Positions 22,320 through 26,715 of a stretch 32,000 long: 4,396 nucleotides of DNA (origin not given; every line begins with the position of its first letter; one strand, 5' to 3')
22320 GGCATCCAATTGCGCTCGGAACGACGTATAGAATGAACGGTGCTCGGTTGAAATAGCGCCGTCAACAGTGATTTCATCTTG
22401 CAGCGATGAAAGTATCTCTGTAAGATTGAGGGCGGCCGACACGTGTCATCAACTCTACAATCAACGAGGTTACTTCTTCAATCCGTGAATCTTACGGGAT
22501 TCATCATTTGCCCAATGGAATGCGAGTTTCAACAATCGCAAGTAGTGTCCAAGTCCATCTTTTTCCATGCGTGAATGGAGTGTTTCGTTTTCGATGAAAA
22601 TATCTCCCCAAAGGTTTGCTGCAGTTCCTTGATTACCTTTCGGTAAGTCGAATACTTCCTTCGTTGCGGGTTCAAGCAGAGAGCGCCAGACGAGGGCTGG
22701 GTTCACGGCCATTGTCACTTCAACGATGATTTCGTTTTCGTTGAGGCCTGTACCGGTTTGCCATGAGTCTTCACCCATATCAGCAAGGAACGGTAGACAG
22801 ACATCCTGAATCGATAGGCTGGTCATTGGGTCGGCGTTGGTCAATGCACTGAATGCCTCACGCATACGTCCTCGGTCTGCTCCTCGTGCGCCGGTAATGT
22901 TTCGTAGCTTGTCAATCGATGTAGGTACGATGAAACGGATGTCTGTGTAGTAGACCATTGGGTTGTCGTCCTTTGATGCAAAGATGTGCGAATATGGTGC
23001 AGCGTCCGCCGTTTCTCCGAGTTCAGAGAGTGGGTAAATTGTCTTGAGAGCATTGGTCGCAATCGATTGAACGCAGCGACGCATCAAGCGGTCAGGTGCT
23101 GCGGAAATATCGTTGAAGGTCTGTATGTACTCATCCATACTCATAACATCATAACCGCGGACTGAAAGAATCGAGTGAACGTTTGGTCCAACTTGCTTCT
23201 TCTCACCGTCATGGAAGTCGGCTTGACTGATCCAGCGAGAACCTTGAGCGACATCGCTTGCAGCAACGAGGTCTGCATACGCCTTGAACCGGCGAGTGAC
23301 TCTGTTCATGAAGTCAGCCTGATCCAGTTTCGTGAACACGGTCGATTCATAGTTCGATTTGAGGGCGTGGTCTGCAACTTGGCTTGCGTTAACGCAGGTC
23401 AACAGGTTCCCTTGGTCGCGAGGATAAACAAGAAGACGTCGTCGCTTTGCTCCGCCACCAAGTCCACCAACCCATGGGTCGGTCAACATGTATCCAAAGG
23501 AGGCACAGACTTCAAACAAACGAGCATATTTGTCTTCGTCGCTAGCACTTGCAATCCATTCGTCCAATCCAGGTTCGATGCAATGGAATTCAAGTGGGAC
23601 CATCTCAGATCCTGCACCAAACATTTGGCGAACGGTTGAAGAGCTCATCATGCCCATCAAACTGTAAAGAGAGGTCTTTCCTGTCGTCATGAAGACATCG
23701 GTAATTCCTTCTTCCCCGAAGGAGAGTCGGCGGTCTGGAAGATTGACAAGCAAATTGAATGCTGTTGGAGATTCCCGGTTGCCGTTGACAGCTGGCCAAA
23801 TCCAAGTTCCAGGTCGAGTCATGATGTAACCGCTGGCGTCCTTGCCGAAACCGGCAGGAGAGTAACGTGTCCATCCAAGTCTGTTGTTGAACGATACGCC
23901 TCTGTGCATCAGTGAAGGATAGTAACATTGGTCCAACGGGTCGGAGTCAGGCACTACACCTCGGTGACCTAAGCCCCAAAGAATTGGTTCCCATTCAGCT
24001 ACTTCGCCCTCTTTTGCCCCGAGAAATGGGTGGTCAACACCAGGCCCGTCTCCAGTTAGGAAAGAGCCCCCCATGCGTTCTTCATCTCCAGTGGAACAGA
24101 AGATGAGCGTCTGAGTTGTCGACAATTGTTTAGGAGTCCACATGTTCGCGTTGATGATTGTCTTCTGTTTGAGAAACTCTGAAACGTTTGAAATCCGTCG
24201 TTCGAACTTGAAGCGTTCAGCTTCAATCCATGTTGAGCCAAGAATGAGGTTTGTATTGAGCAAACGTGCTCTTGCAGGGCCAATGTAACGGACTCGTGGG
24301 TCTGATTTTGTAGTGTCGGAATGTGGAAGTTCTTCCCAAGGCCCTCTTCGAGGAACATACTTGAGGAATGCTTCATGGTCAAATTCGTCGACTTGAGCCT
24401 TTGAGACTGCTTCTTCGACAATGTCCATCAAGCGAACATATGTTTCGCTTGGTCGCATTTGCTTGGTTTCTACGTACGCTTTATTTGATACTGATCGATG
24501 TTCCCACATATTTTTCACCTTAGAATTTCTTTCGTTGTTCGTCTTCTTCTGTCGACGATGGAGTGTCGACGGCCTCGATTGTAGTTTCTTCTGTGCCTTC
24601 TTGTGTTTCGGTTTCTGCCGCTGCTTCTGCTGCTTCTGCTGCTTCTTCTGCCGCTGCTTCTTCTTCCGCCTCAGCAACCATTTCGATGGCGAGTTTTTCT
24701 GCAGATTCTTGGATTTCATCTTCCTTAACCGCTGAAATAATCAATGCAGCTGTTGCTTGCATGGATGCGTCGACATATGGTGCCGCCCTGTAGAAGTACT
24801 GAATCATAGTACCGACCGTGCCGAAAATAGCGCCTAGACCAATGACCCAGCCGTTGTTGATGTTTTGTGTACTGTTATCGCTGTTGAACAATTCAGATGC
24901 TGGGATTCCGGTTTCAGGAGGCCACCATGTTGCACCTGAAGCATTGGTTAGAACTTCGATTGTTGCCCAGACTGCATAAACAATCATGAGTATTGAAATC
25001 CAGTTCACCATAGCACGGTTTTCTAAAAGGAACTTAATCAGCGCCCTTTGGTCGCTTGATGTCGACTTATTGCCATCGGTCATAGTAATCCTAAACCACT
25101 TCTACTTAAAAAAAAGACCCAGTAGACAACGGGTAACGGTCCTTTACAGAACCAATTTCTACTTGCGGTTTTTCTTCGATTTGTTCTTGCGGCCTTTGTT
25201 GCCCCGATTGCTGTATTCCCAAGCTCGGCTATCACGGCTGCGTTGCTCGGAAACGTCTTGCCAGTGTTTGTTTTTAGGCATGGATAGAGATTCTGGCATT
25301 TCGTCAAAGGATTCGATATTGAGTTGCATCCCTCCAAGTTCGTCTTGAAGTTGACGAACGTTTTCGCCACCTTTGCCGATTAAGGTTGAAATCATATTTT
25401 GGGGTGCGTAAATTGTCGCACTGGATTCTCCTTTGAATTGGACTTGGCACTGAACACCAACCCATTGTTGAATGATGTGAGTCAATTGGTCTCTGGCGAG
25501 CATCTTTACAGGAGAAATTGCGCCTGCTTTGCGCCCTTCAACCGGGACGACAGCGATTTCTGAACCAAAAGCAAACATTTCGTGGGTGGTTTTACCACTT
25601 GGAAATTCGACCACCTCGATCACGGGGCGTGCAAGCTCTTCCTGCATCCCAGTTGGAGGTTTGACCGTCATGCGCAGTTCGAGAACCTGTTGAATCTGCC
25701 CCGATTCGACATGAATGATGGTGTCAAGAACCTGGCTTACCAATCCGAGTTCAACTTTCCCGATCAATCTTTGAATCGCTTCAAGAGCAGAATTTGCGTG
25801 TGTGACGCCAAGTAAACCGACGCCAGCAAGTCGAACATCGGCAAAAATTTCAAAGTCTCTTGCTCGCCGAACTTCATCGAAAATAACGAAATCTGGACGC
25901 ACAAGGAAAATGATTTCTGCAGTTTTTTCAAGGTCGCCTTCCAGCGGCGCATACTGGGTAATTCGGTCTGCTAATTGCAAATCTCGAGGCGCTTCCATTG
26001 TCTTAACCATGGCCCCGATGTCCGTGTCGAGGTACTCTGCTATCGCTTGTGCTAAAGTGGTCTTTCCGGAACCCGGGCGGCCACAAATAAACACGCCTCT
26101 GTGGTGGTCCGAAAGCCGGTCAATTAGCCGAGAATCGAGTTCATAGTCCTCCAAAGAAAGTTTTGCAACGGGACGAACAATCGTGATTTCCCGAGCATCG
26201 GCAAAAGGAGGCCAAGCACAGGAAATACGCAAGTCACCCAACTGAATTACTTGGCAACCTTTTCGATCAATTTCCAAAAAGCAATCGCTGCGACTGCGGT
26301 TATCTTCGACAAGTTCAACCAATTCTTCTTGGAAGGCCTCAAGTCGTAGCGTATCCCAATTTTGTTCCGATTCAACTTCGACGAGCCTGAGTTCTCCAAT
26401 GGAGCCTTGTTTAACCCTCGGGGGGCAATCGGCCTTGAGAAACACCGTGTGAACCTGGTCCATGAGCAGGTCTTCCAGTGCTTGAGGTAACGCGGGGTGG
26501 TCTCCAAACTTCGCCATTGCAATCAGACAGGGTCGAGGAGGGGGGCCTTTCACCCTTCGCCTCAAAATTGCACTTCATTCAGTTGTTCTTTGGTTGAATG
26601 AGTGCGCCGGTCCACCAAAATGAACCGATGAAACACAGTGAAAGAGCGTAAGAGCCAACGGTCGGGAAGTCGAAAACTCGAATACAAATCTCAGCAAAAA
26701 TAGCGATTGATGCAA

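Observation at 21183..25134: Tightly coupled three-gene orphan module: acidic-tailed 2-TM protein + 679-aa motif-less protein + tail-anchored long-helix protein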

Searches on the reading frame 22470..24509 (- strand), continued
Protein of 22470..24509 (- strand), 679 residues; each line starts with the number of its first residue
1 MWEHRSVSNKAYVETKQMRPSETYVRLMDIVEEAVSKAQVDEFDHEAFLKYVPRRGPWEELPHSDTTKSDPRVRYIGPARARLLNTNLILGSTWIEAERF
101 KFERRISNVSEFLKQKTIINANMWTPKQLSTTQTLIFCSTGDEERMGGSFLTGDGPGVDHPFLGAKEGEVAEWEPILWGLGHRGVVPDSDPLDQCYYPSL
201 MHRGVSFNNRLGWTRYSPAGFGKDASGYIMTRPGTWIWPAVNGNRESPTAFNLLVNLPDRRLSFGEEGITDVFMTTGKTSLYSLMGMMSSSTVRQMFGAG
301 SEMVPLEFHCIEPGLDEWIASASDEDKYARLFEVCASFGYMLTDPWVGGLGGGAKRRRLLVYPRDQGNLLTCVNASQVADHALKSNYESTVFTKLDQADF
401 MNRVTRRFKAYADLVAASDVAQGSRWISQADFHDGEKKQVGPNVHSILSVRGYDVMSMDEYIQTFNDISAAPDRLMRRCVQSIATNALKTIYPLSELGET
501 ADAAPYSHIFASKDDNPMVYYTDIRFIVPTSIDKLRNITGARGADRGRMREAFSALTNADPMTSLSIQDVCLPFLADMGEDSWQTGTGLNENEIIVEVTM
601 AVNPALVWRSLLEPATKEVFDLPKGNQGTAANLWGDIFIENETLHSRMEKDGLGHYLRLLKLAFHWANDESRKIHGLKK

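Call 79: list_cluster_members(proteins=[P0116, P0108, P0082, P0097, P0213, P0267])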
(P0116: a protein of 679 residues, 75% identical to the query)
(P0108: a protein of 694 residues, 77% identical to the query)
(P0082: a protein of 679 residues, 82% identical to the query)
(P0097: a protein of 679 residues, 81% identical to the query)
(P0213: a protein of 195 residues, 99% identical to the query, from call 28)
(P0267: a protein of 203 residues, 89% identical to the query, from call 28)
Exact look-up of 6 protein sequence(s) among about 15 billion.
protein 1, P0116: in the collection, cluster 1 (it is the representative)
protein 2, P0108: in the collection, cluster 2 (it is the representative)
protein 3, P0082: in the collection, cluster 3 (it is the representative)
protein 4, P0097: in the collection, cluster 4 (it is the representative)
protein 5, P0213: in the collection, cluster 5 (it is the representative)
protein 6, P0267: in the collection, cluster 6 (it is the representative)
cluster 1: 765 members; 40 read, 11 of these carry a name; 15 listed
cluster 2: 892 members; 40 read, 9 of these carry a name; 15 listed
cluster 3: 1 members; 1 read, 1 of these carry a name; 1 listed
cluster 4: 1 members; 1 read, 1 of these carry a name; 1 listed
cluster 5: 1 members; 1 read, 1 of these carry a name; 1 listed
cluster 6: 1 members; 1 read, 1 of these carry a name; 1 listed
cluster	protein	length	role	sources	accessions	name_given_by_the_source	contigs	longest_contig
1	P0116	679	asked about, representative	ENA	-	-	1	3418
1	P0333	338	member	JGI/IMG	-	hypothetical protein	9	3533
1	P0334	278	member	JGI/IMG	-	hypothetical protein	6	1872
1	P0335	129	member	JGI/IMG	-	hypothetical protein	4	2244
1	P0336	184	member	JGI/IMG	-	hypothetical protein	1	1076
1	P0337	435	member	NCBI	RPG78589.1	MAG: hypothetical protein CBC77_004320, partial [Euryarchaeota archaeon TMED117]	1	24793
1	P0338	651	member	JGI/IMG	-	hypothetical protein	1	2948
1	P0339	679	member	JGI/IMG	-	hypothetical protein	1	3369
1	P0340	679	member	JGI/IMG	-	hypothetical protein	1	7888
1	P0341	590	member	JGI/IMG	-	hypothetical protein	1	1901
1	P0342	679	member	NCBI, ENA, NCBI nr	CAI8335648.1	MAG: Uncharacterised protein [Candidatus Poseidoniaceae archaeon]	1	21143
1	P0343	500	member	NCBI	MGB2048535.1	MAG: hypothetical protein ACPHWX_02805, partial [Candidatus Poseidoniaceae archaeon]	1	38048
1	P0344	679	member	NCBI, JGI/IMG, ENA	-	-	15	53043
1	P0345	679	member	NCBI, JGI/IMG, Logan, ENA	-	-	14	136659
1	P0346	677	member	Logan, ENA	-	-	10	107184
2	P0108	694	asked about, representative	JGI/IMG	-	-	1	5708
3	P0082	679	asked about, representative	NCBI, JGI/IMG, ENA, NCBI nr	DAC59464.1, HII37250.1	MAG TPA: hypothetical protein HA354_01985 [Candidatus Poseidoniaceae archaeon] | MAG TPA: hypothetical protein D7I07_01965 [Candidatus Poseidoniales archaeon]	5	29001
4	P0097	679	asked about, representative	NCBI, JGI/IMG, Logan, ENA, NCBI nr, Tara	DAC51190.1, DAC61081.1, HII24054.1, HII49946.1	MAG TPA: hypothetical protein HA359_07335 [Candidatus Poseidoniaceae archaeon] | MAG TPA: hypothetical protein D7H84_07305 [Candidatus Poseidoniales archaeon] | strand:+ start:593 stop:2632 length:2040 start_codon:yes stop_codon:yes gene_type:complete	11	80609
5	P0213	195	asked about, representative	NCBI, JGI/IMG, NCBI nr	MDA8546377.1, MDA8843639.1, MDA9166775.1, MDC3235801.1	hypothetical protein N9O16_04710 [Candidatus Poseidoniaceae archaeon] | hypothetical protein [Euryarchaeota archaeon]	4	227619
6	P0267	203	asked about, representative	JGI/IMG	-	nucleoid-associated protein YgaU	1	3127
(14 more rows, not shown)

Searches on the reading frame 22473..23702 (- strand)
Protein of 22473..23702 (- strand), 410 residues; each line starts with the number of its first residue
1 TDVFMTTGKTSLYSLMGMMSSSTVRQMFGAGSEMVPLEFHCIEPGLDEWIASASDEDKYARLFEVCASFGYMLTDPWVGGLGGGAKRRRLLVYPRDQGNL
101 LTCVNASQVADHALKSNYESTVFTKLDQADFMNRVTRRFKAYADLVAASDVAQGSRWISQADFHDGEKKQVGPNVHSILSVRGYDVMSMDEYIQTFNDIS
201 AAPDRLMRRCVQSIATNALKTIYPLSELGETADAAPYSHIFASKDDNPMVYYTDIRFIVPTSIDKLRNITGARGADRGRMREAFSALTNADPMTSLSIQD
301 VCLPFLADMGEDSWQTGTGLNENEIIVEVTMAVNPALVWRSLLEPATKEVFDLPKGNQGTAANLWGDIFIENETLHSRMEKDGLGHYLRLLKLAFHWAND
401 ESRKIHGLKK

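Call 77: search_solved_structures(query=window:22473-23702:-, max_evalue=10)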
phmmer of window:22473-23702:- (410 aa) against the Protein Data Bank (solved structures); distinct sequences matched with E-value up to 10: 0.

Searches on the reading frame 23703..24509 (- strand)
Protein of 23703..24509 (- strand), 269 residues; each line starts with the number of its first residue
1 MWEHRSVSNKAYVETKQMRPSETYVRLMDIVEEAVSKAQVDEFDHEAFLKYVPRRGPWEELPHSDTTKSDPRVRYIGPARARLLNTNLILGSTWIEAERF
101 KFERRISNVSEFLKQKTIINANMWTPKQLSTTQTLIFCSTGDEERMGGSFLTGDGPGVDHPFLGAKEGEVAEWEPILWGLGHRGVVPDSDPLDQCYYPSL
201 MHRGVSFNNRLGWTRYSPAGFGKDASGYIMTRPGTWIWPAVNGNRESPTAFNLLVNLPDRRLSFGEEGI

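Call 78: search_solved_structures(query=window:23703-24509:-, max_evalue=10)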
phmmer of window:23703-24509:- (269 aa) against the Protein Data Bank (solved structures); distinct sequences matched with E-value up to 10: 1.
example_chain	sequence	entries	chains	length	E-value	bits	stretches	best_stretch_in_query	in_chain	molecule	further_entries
6y3c_A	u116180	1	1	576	2.1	10.7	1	191-254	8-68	Prostaglandin G/H synthase 1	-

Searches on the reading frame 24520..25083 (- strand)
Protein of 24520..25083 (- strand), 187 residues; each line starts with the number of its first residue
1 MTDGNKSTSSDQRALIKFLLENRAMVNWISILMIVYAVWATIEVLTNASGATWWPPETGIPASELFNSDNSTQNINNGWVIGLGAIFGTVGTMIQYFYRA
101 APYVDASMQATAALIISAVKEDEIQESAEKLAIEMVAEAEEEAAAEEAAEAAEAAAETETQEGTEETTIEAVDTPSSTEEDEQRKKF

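Call 3: search_protein_families(library=pfam, proteins=[window:24520-25083:-], max_evalue=0.1)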
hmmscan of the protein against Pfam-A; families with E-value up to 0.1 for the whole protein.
window:24520-25083:- (187 aa): 1 family
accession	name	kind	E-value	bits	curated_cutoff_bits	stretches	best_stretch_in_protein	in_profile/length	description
PF04341.17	DUF485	-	0.0024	18.3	28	1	64-109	40-84/88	Protein of unknown function, DUF485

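Call 4: search_protein_families(library=ncbifam, proteins=[window:24520-25083:-], max_evalue=0.1)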
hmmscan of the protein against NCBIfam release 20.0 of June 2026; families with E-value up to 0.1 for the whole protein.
window:24520-25083:- (187 aa): 0 families

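Call 24: search_protein_families(library=phrogs, proteins=[window:24520-25083:-], max_evalue=1)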
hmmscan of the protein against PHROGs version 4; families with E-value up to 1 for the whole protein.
window:24520-25083:- (187 aa): 2 families
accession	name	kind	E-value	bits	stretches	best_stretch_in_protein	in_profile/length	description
phrog_3793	-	unknown function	0.03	14.5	1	86-184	49-149/272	-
phrog_9212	-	unknown function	0.048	14.8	1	80-187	9-120/140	-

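Call 25: search_protein_families(library=padloc, proteins=[window:24520-25083:-], max_evalue=1)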
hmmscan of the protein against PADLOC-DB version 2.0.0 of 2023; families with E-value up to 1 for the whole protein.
window:24520-25083:- (187 aa): 0 families

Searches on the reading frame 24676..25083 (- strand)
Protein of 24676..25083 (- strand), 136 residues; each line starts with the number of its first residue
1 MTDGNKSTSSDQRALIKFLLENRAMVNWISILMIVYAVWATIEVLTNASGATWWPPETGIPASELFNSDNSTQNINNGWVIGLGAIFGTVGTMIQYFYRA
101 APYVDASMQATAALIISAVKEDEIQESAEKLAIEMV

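Call 28: find_homologous_proteins(query=window:24676-25083:-, max_evalue=0.01)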
Query seq(136 aa) (136 aa): 640 proteins with E <= 0.01 among 652 candidates; the best 120 are listed.
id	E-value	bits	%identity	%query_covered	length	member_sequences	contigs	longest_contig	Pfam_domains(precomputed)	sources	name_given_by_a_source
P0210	1.4e-81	288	100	100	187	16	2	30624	-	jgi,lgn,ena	-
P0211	1.5e-81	288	100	100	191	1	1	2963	-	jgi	jgi:hypothetical protein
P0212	6.0e-81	286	99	100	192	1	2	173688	-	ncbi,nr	ncbi:hypothetical protein N9M86_02455 [Euryarchaeota archaeon]|nr:hypothetical protein [Euryarchaeot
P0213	6.3e-81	286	99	100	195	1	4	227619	-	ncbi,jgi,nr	ncbi:hypothetical protein N9O16_04710 [Candidatus Poseidoniaceae archaeon]|nr:hypothetical protein [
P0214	3.9e-80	284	98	100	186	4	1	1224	-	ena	-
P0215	8.0e-80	283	97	100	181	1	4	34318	-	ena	-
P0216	8.3e-80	283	97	100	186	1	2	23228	-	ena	-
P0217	1.3e-79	282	97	100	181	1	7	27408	-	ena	-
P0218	1.4e-79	282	97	100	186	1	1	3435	-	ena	-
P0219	1.6e-79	282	96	100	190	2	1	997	-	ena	-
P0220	1.9e-79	282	96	100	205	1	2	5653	-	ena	-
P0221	2.0e-79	281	96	100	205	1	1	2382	-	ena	-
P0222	2.1e-79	281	96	100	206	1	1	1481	-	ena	-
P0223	2.6e-79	281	96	100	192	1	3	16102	-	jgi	-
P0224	2.6e-79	281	96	100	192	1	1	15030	-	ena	-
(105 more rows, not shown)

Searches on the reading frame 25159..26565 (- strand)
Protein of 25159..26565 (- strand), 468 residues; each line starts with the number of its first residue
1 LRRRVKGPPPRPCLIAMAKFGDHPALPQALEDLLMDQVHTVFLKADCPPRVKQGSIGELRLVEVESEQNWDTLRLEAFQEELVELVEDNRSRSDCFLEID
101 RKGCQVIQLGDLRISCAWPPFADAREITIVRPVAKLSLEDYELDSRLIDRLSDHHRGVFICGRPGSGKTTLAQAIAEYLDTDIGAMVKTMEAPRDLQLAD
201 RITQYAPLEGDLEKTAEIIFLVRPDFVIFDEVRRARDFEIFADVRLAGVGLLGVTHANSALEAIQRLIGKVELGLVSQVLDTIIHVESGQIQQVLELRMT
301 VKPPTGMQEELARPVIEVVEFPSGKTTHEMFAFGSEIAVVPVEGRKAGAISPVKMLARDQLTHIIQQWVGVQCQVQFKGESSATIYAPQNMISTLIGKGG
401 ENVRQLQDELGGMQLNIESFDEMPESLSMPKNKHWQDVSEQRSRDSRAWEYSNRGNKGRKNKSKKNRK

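Call 3: search_protein_families(library=pfam, proteins=[window:25159-26565:-], max_evalue=0.1)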
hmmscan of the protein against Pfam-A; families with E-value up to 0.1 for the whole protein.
window:25159-26565:- (468 aa): 35 families (the best 25 are shown)
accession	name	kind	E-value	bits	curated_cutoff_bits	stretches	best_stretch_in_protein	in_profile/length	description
PF00437.27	T2SSE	-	1.6e-09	37.3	24.9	1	146-269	133-257/370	Type II/IV secretion system protein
PF00013.35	KH_1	-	3.8e-06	27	21.5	1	384-422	3-39/66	KH domain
PF13191.12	AAA_16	-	2.4e-05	25.3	32.6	1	146-268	14-124/167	AAA ATPase domain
PF07728.20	AAA_5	-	4.4e-05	23.9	22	1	157-236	1-79/139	AAA domain (dynein-related subfamily)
PF20720.3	nSTAND3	-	7.3e-05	23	27.2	1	153-181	15-43/155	Novel STAND NTPase 3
PF00004.35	AAA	-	0.00018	22.4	21.2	1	159-232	2-66/131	ATPase family associated with various cellular activities (AAA)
PF13238.12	AAA_18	-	0.00026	21.9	29.4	1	158-195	1-36/128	AAA domain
PF03266.21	NTPase_1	-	0.00032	21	23.9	1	158-182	2-26/168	NTPase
PF13173.12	AAA_14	-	0.00065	20.2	27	1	157-241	4-80/129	AAA domain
PF13401.12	AAA_22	-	0.0015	19.3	27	1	155-193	5-42/130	AAA domain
PF00270.35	DEAD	-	0.0024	18.1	26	0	148-174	8-33/167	DEAD/DEAH box helicase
PF00931.28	NB-ARC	-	0.0026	17.5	23.5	1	146-178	7-41/248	NB-ARC domain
PF24883.2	NPHP3_N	-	0.0027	18.4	24.8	1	155-182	22-49/164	Nephrocystin 3, N-terminal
PF00005.33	ABC_tran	-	0.0028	18.7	25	1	158-187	14-43/137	ABC transporter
PF05496.18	RuvB_N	-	0.0039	17.4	27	1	157-186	35-64/159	Holliday junction DNA helicase RuvB P-loop domain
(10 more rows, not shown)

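Call 4: search_protein_families(library=ncbifam, proteins=[window:25159-26565:-], max_evalue=0.1)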
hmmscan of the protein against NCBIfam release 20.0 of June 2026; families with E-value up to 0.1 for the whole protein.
window:25159-26565:- (468 aa): 53 families (the best 25 are shown)
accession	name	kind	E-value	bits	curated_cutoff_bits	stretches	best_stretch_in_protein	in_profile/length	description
NF010335.0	PRK13764.1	equivalog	1.1e-145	486.6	340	1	29-442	141-549/613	ATPase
NF053733.1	HJMigATPsPINA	equivalog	9.7e-89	298.2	800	1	30-395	123-477/502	holliday junction branch migration ATPase PINA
NF041000.1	ATPase_ComGA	equivalog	2.3e-08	33.4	300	1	125-284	93-256/267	competence type IV pilus ATPase ComGA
TIGR02782.1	TrbB_P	equivalog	2.7e-07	30.2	304.55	1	149-272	130-257/303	P-type conjugative transfer ATPase TrbB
NF010469.0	PRK13894.1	subfamily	1.3e-06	28.1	508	1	148-268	142-265/320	conjugal transfer ATPase TrbB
TIGR02788.1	VirB11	equivalog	2.4e-06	26.8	249.95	1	154-274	143-269/308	P-type DNA transfer ATPase VirB11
TIGR01420.1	pilT_fam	subfamily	8.1e-06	25.3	319.1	1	28-280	4-252/343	PilT/PilU family type 4a pilus ATPase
NF010407.0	PRK13833.1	subfamily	3.1e-05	23.6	499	1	109-268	90-260/323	conjugal transfer protein TrbB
TIGR02525.1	plasmid_TraJ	equivalog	3.5e-05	22.9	368.3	1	140-271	134-273/372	plasmid transfer ATPase TraJ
TIGR02533.1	type_II_gspE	equivalog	5.8e-05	21.9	630.25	1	146-278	234-368/486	type II secretion system ATPase GspE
TIGR02858.1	spore_III_AA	equivalog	0.00013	21.3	281.3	1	219-294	189-269/272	stage III sporulation protein AA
TIGR02173.1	cyt_kin_arch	equivalog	0.00028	20.9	102.1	1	158-201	3-48/169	(d)CMP kinase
NF005992.0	PRK08116.1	subfamily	0.00045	19.5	189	1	154-231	113-186/269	hypothetical protein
NF010248.0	PRK13695.1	equivalog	0.00052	19.8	156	1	158-180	6-28/180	NTPase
NF058587.1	archaellum_moto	equivalog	0.00068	18.5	550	1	154-270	274-396/527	archaellum flagellar ATPase motor FlaI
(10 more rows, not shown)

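Call 25: search_protein_families(library=padloc, proteins=[window:25159-26565:-], max_evalue=1)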
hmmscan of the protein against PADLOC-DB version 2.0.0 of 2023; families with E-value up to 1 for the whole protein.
window:25159-26565:- (468 aa): 8 families
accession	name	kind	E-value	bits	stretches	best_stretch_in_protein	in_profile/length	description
PDLC02196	IetA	-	0.00012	19.6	1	142-183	109-150/374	-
PDLC04140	mad8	-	0.00015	19.4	1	156-179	28-51/314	mads_8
PDLC04232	IetA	-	0.00038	18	1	155-180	117-141/330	-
PDLC02195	IetA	-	0.0026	15.1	1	139-180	121-162/395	-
PDLC05079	PDC-S73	-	0.0064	13.3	1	155-176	191-212/752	-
PDLC01515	Csx3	-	0.0066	14.1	1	156-190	7-40/183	"CAS-I,CAS-III; associated"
PDLC00915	TRIP13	-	0.0081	13.6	1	157-180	65-88/302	TRIP13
PDLC01045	Csx3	-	0.014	12.6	1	152-179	104-131/286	Csx3-AAA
